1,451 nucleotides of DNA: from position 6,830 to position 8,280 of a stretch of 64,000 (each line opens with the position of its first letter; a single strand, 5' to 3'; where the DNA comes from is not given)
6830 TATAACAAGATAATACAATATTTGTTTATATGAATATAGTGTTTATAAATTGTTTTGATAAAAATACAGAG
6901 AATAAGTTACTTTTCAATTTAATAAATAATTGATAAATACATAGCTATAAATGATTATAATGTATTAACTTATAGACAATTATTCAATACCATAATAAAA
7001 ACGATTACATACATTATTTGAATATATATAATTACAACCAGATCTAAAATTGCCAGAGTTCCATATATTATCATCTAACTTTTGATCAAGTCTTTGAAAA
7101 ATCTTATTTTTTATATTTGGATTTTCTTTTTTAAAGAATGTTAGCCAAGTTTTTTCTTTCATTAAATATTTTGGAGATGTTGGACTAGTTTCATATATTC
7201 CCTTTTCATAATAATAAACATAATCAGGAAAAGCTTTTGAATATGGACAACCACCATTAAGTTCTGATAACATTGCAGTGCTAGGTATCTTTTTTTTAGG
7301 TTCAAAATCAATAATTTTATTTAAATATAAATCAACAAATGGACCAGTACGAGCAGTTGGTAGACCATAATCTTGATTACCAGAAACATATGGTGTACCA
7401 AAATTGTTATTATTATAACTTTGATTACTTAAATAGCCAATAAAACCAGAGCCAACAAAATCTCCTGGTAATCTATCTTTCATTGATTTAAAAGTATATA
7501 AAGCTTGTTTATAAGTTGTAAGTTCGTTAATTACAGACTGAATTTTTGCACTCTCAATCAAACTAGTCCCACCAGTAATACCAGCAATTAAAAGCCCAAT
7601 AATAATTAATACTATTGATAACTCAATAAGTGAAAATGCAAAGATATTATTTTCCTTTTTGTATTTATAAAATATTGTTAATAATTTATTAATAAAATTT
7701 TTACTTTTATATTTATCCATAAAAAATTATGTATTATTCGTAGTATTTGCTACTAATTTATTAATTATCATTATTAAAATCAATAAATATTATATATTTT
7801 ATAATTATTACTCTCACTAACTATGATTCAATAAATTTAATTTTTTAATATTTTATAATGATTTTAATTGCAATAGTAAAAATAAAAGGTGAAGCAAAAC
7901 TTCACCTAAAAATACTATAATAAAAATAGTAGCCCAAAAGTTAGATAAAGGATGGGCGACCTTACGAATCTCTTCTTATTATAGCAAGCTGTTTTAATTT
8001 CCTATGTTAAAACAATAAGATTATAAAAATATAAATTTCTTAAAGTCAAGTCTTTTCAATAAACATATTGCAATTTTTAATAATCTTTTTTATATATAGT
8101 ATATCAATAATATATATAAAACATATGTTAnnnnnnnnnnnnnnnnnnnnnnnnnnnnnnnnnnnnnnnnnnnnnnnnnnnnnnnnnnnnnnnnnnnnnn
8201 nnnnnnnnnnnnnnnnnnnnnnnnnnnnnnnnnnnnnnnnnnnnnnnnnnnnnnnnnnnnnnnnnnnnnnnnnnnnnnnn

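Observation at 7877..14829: Complete type II-C CRISPR-Cas locus with an antisense array, repeat-embedded promoters and a fully predictable tracrRNA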

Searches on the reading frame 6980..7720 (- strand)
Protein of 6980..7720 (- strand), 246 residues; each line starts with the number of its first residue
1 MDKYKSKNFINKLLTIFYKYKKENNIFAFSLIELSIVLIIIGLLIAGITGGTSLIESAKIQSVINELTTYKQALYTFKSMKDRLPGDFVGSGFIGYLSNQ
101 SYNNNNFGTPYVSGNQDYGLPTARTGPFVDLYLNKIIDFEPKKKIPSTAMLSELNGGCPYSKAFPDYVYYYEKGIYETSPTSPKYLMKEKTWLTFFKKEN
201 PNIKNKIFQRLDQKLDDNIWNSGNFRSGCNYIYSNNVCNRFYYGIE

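Call 6: search_protein_families(library=pfam, proteins=[window:6980-7720:-], max_evalue=0.01)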
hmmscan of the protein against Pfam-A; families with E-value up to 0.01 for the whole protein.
window:6980-7720:- (246 aa): 1 family
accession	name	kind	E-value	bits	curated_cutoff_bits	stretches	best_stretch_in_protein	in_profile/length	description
PF07963.17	N_methyl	-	0.0025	17.8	21.2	1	28-48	6-26/27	Prokaryotic N-terminal methylation motif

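Call 45: search_protein_families(library=ncbifam, proteins=[window:6980-7720:-], max_evalue=0.001)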
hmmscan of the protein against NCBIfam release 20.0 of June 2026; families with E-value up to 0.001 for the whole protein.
window:6980-7720:- (246 aa): 1 family
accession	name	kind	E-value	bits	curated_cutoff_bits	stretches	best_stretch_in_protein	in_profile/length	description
TIGR01710.1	typeII_sec_gspG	equivalog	1e-05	25.6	88.85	1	29-112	3-87/134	type II secretion system major pseudopilin GspG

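Call 58: search_protein_families(library=padloc, proteins=[window:6980-7720:-], max_evalue=0.01)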
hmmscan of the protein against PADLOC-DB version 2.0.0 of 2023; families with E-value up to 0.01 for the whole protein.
window:6980-7720:- (246 aa): 0 families

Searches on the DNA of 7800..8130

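Call 66: search_rna_families(source=window, start=7800, end=8130, threshold=evalue, max_evalue=1)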
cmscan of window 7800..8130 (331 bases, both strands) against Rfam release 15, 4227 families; matches with E-value up to 1: 2.
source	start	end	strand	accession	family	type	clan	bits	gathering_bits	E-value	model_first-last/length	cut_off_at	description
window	7875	7983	-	RF00558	L20_leader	Cis-reg; leader;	-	17.6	58.7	0.46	1-127/127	no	Ribosomal protein L20 leader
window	7880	7982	-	RF01808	MicX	Gene; sRNA;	-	14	75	0.92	1-194/194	no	MicX Vibrio cholerae sRNA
